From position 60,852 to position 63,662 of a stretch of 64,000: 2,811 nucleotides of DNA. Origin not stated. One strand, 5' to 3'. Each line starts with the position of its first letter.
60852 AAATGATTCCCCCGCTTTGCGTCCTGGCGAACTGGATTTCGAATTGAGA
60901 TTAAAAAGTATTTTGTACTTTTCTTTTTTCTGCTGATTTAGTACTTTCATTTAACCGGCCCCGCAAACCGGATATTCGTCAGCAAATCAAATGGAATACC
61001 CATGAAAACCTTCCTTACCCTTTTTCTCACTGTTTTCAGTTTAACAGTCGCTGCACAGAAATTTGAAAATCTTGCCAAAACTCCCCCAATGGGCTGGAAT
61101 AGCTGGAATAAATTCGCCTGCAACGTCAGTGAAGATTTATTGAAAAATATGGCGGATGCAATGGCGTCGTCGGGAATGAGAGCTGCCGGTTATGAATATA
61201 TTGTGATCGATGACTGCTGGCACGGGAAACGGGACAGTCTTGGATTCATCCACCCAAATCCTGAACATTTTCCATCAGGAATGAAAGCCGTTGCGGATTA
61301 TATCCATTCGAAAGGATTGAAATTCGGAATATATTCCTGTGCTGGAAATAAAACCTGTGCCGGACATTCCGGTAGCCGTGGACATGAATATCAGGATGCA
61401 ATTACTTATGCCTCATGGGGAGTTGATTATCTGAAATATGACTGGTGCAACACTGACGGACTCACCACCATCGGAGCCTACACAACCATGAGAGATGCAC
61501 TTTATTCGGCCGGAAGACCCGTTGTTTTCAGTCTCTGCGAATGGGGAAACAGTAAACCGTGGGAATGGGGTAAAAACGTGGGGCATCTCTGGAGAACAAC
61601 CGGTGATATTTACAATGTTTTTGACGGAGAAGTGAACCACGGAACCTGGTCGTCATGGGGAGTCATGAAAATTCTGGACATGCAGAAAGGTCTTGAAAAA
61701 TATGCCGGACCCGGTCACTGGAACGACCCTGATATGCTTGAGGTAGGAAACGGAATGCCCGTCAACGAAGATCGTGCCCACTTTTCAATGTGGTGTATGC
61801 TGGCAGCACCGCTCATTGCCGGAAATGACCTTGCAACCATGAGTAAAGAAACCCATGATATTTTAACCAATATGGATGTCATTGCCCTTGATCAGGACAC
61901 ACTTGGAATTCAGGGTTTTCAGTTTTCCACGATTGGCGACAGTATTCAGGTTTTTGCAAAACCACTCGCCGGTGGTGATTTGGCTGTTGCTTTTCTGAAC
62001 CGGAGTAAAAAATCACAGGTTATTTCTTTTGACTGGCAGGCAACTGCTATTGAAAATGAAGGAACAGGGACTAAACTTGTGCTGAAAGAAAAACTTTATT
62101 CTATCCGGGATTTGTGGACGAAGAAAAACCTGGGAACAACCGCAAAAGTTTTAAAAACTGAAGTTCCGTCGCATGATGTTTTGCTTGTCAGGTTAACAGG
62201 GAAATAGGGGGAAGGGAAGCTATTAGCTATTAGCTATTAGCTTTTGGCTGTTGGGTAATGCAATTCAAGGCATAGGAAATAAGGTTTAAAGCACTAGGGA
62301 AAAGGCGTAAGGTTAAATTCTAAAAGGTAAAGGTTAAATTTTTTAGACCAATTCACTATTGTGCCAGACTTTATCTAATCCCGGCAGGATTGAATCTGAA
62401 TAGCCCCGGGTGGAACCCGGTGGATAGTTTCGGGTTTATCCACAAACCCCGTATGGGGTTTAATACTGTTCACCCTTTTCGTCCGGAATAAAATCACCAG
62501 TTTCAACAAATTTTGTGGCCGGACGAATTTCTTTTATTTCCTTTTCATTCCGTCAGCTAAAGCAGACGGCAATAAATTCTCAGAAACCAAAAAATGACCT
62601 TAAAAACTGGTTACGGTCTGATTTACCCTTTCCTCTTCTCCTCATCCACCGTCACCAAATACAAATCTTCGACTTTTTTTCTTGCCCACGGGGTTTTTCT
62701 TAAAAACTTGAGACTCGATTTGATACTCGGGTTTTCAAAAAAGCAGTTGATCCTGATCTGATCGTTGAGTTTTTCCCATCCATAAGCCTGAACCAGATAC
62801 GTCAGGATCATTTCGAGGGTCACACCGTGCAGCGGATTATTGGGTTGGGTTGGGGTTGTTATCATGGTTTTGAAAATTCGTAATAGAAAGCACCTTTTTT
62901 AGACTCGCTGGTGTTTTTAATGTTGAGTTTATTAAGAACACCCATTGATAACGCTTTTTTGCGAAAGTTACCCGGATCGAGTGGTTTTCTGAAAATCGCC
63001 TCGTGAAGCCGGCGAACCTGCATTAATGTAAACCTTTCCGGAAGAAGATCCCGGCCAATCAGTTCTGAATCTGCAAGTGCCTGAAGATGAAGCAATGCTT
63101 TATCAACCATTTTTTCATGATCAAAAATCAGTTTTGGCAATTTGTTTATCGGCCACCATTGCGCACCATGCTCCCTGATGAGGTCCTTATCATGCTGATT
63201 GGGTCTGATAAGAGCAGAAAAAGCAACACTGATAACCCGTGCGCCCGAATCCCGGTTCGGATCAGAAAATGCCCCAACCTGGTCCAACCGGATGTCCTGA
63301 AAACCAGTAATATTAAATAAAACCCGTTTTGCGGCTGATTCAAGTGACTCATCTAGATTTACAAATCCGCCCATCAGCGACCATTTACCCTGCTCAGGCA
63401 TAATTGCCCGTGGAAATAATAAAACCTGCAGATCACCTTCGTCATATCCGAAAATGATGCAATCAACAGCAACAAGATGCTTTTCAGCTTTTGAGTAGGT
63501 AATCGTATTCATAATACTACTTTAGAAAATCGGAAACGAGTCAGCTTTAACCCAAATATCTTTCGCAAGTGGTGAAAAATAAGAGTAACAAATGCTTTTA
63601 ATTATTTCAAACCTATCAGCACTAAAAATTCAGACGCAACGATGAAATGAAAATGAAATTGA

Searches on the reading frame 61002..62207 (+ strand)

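Call 16: search_protein_families(library=pfam, proteins=[window:61002-62207:+])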
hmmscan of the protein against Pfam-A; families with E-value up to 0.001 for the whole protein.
window:61002-62207:+ (401 aa): 5 families
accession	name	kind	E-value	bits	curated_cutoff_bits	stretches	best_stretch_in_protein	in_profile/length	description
PF16499.11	Melibiase_2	-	1.5e-71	241.5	23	1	27-299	1-284/284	Alpha galactosidase A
PF17801.7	Melibiase_C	-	1.1e-17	64.3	22.9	1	313-398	2-71/71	Alpha galactosidase C-terminal beta sandwich domain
PF02065.24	Melibiase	-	2.1e-10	40.5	27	1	19-111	34-123/347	Melibiase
PF10566.15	Glyco_hydro_97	-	9.7e-05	22.3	32.5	1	61-163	45-144/275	Glycoside hydrolase 97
PF17450.8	Melibiase_2_C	-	0.00013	22.6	22.5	1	302-350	1-48/87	Alpha galactosidase A C-terminal beta sandwich domain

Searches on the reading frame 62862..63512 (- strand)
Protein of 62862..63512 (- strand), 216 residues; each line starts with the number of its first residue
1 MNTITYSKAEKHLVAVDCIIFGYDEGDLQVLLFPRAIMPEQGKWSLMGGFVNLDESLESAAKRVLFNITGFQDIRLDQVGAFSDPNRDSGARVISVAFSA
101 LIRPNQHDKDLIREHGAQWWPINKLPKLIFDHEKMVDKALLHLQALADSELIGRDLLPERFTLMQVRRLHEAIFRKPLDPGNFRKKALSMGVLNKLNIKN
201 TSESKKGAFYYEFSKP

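Call 50: search_protein_families(library=pfam, proteins=[window:62862-63512:-], max_evalue=0.00001)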
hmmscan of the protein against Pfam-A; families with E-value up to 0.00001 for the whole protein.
window:62862-63512:- (216 aa): 2 families
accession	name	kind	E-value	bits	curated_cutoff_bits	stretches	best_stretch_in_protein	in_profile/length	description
PF21906.2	NrtR_WHD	-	5.4e-18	65.3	27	1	155-213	3-61/61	NrtR DNA-binding winged helix domain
PF00293.34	NUDIX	-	2.5e-09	37.7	21.1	1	12-136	2-131/134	NUDIX domain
